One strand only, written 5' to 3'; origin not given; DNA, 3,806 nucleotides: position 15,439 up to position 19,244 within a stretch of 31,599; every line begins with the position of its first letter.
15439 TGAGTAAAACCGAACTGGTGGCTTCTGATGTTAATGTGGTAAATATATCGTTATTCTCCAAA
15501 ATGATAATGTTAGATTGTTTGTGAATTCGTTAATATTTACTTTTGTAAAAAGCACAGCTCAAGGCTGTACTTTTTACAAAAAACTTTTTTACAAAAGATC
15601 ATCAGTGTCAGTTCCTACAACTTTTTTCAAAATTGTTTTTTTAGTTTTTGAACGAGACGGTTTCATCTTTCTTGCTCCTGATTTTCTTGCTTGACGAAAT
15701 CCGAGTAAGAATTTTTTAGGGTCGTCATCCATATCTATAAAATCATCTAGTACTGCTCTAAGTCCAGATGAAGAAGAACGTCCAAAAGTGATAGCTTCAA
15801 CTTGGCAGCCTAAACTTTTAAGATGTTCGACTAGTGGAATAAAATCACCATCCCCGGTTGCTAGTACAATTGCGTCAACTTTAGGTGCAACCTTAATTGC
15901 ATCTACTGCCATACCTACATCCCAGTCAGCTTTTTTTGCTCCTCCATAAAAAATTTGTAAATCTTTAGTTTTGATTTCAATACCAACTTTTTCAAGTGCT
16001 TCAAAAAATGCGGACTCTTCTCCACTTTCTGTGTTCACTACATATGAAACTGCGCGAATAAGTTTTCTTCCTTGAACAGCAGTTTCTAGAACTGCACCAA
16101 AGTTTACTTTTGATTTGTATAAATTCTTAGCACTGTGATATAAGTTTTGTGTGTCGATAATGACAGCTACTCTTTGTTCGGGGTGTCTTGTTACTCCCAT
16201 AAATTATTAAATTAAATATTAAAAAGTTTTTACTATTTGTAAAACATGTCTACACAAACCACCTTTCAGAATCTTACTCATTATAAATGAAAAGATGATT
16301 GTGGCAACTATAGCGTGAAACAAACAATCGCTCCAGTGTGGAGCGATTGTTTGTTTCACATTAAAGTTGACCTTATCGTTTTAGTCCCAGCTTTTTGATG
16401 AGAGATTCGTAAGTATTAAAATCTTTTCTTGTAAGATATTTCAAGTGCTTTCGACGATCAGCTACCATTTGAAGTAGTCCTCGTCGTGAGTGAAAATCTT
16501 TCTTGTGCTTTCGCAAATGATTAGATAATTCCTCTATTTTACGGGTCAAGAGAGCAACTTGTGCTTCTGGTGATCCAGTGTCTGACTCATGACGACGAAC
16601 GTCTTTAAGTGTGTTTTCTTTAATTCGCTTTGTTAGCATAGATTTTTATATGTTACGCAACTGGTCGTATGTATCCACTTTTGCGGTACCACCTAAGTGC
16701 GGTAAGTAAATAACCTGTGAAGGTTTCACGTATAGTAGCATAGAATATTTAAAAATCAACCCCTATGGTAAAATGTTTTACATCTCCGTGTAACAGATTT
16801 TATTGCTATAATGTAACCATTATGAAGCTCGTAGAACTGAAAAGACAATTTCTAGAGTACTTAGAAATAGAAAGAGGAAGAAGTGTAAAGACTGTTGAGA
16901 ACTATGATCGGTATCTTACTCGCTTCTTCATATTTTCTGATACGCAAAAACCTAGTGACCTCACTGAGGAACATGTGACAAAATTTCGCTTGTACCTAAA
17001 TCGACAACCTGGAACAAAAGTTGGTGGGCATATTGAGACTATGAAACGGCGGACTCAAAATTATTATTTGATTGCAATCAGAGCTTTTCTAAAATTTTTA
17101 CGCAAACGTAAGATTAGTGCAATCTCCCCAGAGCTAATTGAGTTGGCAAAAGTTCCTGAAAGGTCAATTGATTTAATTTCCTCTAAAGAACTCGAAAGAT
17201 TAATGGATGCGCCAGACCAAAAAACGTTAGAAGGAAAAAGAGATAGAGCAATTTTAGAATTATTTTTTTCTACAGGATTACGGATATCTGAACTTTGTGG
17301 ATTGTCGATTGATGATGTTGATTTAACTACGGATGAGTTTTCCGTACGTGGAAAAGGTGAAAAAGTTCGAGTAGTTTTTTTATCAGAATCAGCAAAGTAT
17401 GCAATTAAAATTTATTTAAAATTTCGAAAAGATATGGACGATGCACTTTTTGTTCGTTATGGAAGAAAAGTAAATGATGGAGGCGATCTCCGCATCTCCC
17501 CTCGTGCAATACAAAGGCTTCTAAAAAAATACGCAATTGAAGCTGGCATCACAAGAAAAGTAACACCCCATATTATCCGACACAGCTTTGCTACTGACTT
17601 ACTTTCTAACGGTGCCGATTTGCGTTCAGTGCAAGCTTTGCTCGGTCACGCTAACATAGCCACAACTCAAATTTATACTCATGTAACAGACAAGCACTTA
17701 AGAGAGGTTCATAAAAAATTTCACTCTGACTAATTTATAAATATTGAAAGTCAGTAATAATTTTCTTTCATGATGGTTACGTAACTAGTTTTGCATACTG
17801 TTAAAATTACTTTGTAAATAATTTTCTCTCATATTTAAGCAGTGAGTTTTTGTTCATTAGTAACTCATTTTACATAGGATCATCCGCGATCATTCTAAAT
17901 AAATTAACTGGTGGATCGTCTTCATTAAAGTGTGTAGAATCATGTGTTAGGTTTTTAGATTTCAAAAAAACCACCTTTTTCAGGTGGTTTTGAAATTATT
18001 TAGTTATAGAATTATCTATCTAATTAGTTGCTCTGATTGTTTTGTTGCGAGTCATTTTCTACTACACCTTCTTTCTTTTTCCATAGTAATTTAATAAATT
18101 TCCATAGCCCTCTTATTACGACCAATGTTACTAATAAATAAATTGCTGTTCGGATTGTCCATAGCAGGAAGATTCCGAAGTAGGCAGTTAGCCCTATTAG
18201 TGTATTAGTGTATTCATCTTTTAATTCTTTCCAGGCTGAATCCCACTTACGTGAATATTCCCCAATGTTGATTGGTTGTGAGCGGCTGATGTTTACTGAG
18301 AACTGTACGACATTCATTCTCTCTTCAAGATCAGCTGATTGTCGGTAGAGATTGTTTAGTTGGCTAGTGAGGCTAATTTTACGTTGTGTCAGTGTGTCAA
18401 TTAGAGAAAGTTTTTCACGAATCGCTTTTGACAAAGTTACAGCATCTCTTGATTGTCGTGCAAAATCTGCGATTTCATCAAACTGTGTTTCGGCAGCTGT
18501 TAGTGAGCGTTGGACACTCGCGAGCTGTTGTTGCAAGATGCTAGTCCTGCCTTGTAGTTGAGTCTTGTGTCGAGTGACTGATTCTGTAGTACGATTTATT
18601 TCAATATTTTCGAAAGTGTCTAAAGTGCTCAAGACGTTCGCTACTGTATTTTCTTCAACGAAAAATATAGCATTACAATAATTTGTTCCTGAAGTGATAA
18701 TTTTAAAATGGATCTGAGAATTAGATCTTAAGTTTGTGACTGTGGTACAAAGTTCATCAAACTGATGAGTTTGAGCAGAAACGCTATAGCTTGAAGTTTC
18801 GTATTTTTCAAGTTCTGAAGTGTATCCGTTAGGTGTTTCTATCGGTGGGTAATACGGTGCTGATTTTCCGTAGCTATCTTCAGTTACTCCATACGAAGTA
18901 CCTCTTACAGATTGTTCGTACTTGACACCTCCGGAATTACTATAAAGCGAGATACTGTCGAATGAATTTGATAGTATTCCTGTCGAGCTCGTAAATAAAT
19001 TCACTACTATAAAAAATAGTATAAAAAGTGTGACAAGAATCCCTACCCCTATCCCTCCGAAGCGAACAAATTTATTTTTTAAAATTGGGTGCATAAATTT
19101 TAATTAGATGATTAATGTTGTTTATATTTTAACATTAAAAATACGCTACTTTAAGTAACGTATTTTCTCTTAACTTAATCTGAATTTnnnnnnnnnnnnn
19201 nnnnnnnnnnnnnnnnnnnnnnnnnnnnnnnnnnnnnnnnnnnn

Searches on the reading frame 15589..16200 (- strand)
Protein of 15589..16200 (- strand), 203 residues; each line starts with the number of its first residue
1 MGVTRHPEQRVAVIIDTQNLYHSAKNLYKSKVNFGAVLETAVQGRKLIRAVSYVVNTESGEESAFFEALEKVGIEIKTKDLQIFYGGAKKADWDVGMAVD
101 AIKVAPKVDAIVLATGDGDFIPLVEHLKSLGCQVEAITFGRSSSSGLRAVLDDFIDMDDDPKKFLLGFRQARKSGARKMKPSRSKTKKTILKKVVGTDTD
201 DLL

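Call 5: search_protein_families(library=pfam, proteins=[window:15589-16200:-], max_evalue=1)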
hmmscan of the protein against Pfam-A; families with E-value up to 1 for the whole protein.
window:15589-16200:- (203 aa): 2 families
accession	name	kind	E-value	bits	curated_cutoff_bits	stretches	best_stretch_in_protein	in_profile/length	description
PF01936.24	NYN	-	1.2e-32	113.8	24.2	1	10-158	1-145/145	NYN domain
PF10304.15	RTP1_C2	-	0.25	11.5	21.1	0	188-202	6-20/34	Required for nuclear transport of RNA pol II C-terminus 2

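Call 10: find_related_loci(query=window:15589-16200:-, collection=genome_contigs, flank=10000)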
Query window:15589-16200:- (203 aa) in genome_contigs; peptide patterns used: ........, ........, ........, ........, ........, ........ (x = any residue, [..] = any of these).
600 stretches matched a pattern (row limit reached: there are more); 560 encode a relative of the query (tblastn E <= 1e-3); the best 80 are kept; 80 distinct loci.
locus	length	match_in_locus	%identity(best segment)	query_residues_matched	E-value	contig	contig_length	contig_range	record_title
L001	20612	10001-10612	78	1-203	5e-101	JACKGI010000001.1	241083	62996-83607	MAG: Candidatus Nomurabacteria bacterium isolate HK-STAS-PATE-30 HK-STAS-PATE-30_1, whole genome shotgun sequence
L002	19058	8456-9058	79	1-202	9e-101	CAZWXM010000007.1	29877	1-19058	MAG TPA_asm: uncultured Candidatus Saccharibacteria bacterium isolate SRP286056_co2_553 genome assembly, contig: NODE_21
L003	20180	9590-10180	75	1-202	2e-100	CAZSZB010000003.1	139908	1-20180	MAG TPA_asm: uncultured Candidatus Saccharibacteria bacterium isolate binchicken_co173_41 genome assembly, contig: NODE_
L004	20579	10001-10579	76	1-202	5e-99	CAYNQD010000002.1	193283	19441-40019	MAG TPA_asm: uncultured Candidatus Saccharibacteria bacterium isolate SRP344714_co2_382 genome assembly, contig: NODE_13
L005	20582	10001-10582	75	1-202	3e-99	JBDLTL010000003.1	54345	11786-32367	MAG: Candidatus Parcubacteria bacterium isolate lewisrun_2019_sw_WHONDRS-S19S_0014_A_bin.41 scaffold_0000099, whole geno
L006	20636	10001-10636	73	1-202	7e-98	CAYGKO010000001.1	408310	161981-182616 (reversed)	MAG TPA_asm: uncultured Candidatus Saccharibacteria bacterium isolate ERP117304_co1_170 genome assembly, contig: NODE_14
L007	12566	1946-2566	73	1-202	2e-96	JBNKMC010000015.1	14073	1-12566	MAG: Minisyncoccia bacterium isolate H1.bin.27.strict NODE_15_length_14073_cov_6.943555, whole genome shotgun sequence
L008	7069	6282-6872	73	1-202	4e-96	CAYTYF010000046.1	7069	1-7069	MAG TPA_asm: uncultured Candidatus Saccharibacteria bacterium isolate SRP342105_co2_33 genome assembly, contig: NODE_119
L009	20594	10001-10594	73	1-202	8e-96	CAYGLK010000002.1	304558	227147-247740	MAG TPA_asm: uncultured Candidatus Saccharibacteria bacterium isolate ERP117304_co1_160 genome assembly, contig: NODE_36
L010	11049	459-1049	72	1-202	2e-95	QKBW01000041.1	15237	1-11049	MAG: Candidatus Kaiserbacteria bacterium isolate SZUA-408 scaffold_11626, whole genome shotgun sequence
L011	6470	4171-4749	71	1-202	8e-95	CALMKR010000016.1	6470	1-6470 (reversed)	MAG TPA_asm: uncultured bacterium isolate SRR5676466_bin.108_CONCOCT_v1.1_MAG genome assembly, contig: ERZ724530.3839, w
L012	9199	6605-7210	78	1-202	5e-95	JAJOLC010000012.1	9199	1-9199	MAG: Candidatus Paceibacterota bacterium isolate MAG-712 c_000000000291, whole genome shotgun sequence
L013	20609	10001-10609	73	1-202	1e-94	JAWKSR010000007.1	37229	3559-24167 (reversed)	MAG: Candidatus Paceibacterota bacterium isolate AC3.73 AC3.73.fa-7, whole genome shotgun sequence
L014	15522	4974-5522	75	1-183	4e-94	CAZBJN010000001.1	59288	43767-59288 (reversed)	MAG TPA_asm: uncultured Candidatus Saccharibacteria bacterium isolate SRP062349_co2_256 genome assembly, contig: NODE_30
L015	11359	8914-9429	78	1-172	5e-92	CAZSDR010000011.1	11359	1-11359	MAG TPA_asm: uncultured Candidatus Saccharibacteria bacterium isolate SRP329715_co2_182 genome assembly, contig: NODE_10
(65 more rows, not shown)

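Call 15: find_encoding_contigs(protein=window:15589-16200:-, flank=10000, max_places=10)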
Protein window:15589-16200:- (203 aa): no gene with exactly this product is on record in the collection.

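Call 20: find_homologous_proteins(query=window:15589-16200:-, max_evalue=1e-60)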
Query window:15589-16200:- (203 aa): 6512 proteins with E <= 1e-60 among 8000 candidates; the best 120 are listed.
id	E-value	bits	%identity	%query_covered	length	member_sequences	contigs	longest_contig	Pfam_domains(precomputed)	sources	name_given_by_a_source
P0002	5.1e-126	436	100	100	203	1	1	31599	PF01936.25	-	-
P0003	4.9e-105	367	84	100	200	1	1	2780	PF01936.25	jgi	jgi:uncharacterized LabA/DUF88 family protein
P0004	1.3e-104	366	82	100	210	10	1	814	PF01936.25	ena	-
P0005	1.1e-103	363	80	100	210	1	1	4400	PF01936.25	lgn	-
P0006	1.4e-102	359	81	100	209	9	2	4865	PF01936.25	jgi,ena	-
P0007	1.5e-102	359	82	100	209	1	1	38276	PF01936.25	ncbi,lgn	-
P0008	7.2e-102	357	82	100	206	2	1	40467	PF01936.25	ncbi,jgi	ncbi:MAG: uncharacterized LabA/DUF88 family protein [Candidatus Paceibacteria bacterium]|jgi:unchara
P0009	7.9e-102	357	85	100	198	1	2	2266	PF01936.25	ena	-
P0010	1.1e-101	356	81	100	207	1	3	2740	PF01936.25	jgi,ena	-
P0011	1.1e-101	356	82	100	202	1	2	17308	PF01936.25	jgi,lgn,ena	-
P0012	1.1e-101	356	80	100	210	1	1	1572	PF01936.25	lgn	-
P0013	1.5e-101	356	83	100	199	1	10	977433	PF01936.25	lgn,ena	-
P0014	1.7e-101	356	83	100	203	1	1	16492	PF01936.25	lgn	-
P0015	1.9e-101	356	79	100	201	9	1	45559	PF01936.25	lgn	-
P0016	2.6e-101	355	82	100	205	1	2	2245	PF01936.25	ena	-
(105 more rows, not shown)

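Call 21: find_encoding_contigs(protein=P0003, flank=10000, max_places=3)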
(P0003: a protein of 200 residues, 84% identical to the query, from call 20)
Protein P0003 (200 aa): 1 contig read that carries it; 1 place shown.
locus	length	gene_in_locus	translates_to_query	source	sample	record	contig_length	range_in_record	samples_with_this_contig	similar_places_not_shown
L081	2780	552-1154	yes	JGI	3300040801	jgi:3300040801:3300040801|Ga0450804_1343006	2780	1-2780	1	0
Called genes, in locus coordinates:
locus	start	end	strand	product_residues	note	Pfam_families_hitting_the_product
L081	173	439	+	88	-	PF00312:Ribosomal_S15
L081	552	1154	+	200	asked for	PF01936:NYN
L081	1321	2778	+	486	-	?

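Call 22: find_encoding_contigs(protein=P0009, flank=10000, max_places=3)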
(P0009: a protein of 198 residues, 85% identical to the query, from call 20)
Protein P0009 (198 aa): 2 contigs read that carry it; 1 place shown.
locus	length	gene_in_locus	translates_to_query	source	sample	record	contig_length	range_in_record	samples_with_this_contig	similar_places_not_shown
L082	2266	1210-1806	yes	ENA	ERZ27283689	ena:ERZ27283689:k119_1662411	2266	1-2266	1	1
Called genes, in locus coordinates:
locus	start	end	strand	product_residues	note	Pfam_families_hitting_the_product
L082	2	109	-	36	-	?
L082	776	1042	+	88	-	PF00312:Ribosomal_S15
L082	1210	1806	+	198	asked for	PF01936:NYN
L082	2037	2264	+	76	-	?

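Call 23: find_encoding_contigs(protein=P0014, flank=10000, max_places=3)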
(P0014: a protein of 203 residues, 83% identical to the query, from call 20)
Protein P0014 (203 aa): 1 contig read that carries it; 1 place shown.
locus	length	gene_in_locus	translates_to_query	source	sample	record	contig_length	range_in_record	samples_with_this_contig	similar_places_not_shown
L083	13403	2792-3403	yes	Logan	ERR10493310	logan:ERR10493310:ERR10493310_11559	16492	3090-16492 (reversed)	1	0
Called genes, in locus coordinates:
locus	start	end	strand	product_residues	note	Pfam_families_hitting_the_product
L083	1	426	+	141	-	?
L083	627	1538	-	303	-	PF02899:Phage_int_SAM_1, PF13102:Phage_int_SAM_5 (weak), PF13495:Phage_int_SAM_4 (weak), PF00589:Phage_integrase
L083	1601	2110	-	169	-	-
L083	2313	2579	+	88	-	PF00312:Ribosomal_S15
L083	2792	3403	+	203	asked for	PF01936:NYN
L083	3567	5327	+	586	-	-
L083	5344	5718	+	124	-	PF01258:zf-dskA_traR (weak)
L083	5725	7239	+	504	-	PF05362:Lon_C, PF13541:ChlI, PF00158:Sigma54_activat (weak), PF01078:Mg_chelatase, PF07728:AAA_5, PF00493:MCM (weak), PF13335:Mg_chelatase_C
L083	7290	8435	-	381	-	PF23446:LysM1_NFP_LYK (faint), PF01476:LysM, PF23473:LysM3_LYK4_5 (weak), PF01476:LysM, PF01551:Peptidase_M23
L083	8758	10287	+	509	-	PF01564:Spermine_synth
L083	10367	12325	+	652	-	PF00580:UvrD-helicase, PF13245:AAA_19, PF13604:AAA_30 (faint), PF01443:Viral_helicase1 (faint), PF13087:AAA_12 (faint), PF13361:UvrD_C, PF13538:UvrD_C_2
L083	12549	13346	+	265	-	PF00398:RrnaAD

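Call 24: find_encoding_contigs(protein=P0013, flank=10000, max_places=2)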
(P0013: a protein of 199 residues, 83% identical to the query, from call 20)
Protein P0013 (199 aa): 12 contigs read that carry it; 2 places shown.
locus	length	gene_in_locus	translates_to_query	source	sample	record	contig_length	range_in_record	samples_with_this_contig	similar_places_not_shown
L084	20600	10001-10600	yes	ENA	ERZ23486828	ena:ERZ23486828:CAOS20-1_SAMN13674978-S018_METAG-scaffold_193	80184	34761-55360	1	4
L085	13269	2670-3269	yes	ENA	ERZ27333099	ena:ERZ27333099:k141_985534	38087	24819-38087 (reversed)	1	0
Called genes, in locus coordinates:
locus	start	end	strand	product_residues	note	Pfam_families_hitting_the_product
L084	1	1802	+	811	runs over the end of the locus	PF00158:Sigma54_activat (faint), PF13191:AAA_16 (faint), PF00004:AAA, PF07724:AAA_2, PF07728:AAA_5, PF10431:ClpB_D2-small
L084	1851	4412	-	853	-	PF10101:DUF2339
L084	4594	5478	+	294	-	PF00246:Peptidase_M14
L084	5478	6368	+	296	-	PF00246:Peptidase_M14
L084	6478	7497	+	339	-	-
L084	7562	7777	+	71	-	-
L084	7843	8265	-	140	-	PF04191:PEMT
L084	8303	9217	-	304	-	PF02899:Phage_int_SAM_1, PF13102:Phage_int_SAM_5 (weak), PF13495:Phage_int_SAM_4 (weak), PF00589:Phage_integrase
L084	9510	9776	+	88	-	PF00312:Ribosomal_S15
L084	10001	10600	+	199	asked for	PF01936:NYN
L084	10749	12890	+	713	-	PF01138:RNase_PH, PF03725:RNase_PH_C (faint), PF01138:RNase_PH, PF00013:KH_1, PF00575:S1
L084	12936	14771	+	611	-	-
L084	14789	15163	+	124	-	PF01258:zf-dskA_traR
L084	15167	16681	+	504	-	PF05362:Lon_C, PF13541:ChlI, PF00158:Sigma54_activat (faint), PF01078:Mg_chelatase, PF07728:AAA_5, PF00493:MCM (weak), PF13335:Mg_chelatase_C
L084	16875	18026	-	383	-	PF01476:LysM, PF23446:LysM1_NFP_LYK (faint), PF23473:LysM3_LYK4_5 (weak), PF01476:LysM, PF01551:Peptidase_M23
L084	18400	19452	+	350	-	PF00664:ABC_membrane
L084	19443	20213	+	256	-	PF00005:ABC_tran, PF02463:SMC_N (faint)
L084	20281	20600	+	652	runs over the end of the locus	PF00580:UvrD-helicase, PF13245:AAA_19, PF13604:AAA_30 (faint), PF01443:Viral_helicase1 (faint), PF13361:UvrD_C, PF13538:UvrD_C_2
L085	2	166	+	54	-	?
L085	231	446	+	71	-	-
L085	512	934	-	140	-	PF04191:PEMT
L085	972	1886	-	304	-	PF02899:Phage_int_SAM_1, PF13102:Phage_int_SAM_5 (weak), PF13495:Phage_int_SAM_4 (weak), PF00589:Phage_integrase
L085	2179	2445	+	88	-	PF00312:Ribosomal_S15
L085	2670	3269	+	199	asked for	PF01936:NYN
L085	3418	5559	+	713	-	PF01138:RNase_PH, PF03725:RNase_PH_C (faint), PF01138:RNase_PH, PF00013:KH_1, PF00575:S1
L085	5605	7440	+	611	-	-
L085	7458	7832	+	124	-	PF01258:zf-dskA_traR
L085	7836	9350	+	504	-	PF05362:Lon_C, PF13541:ChlI, PF00158:Sigma54_activat (faint), PF01078:Mg_chelatase, PF07728:AAA_5, PF00493:MCM (weak), PF13335:Mg_chelatase_C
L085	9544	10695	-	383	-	PF01476:LysM, PF23446:LysM1_NFP_LYK (faint), PF23473:LysM3_LYK4_5 (weak), PF01476:LysM, PF01551:Peptidase_M23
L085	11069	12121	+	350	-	PF00664:ABC_membrane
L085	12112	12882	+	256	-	PF00005:ABC_tran, PF02463:SMC_N (faint)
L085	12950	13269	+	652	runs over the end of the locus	PF00580:UvrD-helicase, PF13245:AAA_19, PF13604:AAA_30 (faint), PF01443:Viral_helicase1 (faint), PF13361:UvrD_C, PF13538:UvrD_C_2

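Call 33: search_protein_families(library=ncbifam, proteins=[window:15589-16200:-], max_evalue=0.001)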
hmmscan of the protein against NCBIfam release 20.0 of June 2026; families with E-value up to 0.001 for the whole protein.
window:15589-16200:- (203 aa): 1 family
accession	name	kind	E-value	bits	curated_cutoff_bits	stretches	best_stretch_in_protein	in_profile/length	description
TIGR00288.1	TIGR00288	hypoth_equivalog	7e-06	26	178.45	1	90-160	86-158/160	TIGR00288 family NYN domain-containing protein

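Call 54: search_protein_families(library=pfam, proteins=[L001:10777-12903:+, L083:3567-5327:+], max_evalue=0.001)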
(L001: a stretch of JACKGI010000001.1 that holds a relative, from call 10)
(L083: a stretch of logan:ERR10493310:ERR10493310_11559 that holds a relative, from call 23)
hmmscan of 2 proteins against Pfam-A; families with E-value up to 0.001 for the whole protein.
L001:10777-12903:+ (708 aa): 4 families
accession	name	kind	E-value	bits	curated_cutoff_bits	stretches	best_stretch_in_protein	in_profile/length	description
PF01138.27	RNase_PH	-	2.7e-44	151.2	25.5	2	13-143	3-130/130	3' exoribonuclease family, domain 1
PF03725.20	RNase_PH_C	-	6.6e-11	42.4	20.8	1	146-212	1-65/67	3' exoribonuclease family, domain 2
PF00575.29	S1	-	4.2e-09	37.1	22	1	622-689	4-73/74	S1 RNA binding domain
PF00013.35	KH_1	-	1.4e-08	34.8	21.5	1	557-614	2-65/66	KH domain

L083:3567-5327:+ (586 aa): 0 families

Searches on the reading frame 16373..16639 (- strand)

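Call 5: search_protein_families(library=pfam, proteins=[window:16373-16639:-], max_evalue=1)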
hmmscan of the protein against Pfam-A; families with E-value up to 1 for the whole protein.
window:16373-16639:- (88 aa): 6 families
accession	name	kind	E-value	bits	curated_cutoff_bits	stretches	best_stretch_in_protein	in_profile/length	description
PF00312.27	Ribosomal_S15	-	2.7e-33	114.4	31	1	7-87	1-81/81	Ribosomal protein S15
PF01519.22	DUF16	-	0.016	16.2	40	0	13-61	42-90/104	Protein of unknown function DUF16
PF16809.10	NleF_casp_inhib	-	0.027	15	24.1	1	7-65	9-68/145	NleF caspase inhibitor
PF02050.21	FliJ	-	0.064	13.9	28.4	1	31-82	57-108/123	Flagellar FliJ protein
PF04102.17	SlyX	-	0.067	14.3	30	1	25-67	9-51/67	SlyX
PF07889.17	DUF1664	-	0.18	12.3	34.6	1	27-82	42-97/124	Protein of unknown function (DUF1664)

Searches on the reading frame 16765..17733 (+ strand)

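Call 32: search_protein_families(library=pfam, proteins=[window:16765-17733:+], max_evalue=0.1)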
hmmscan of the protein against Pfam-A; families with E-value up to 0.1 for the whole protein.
window:16765-17733:+ (322 aa): 5 families
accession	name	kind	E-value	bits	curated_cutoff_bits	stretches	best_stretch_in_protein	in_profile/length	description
PF00589.27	Phage_integrase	-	4.1e-45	154.1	27.1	1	138-311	3-172/172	Phage integrase family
PF13495.12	Phage_int_SAM_4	-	6.3e-12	46.2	27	2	28-82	4-57/85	Phage integrase, N-terminal SAM-like domain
PF02899.23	Phage_int_SAM_1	-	7.6e-12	45.8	22.3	1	28-116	3-83/83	Phage integrase, N-terminal SAM-like domain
PF13102.12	Phage_int_SAM_5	-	7.9e-06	26.6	22.3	1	30-117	7-87/98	Phage integrase SAM-like domain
PF11917.13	DUF3435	-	0.014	14.8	25.8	1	215-315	140-247/418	Protein of unknown function (DUF3435)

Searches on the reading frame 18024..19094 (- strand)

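Call 32: search_protein_families(library=pfam, proteins=[window:18024-19094:-], max_evalue=0.1)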
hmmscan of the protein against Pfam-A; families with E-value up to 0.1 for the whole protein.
window:18024-19094:- (356 aa): 4 families
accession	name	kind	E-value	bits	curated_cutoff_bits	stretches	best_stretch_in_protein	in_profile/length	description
PF14257.11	DUF4349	-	0.031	14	27.7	0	241-328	126-209/213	Domain of unknown function (DUF4349)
PF03961.19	FapA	-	0.036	14.1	31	1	171-263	138-229/272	Flagellar Assembly Protein A beta solenoid domain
PF01920.25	Prefoldin_2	-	0.038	14.4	27.6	0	230-264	62-96/106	Prefoldin subunit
PF23991.1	DUF7310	-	0.076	13.9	40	0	187-262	1-76/83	Coiled-coil region of unknown function (DUF7310)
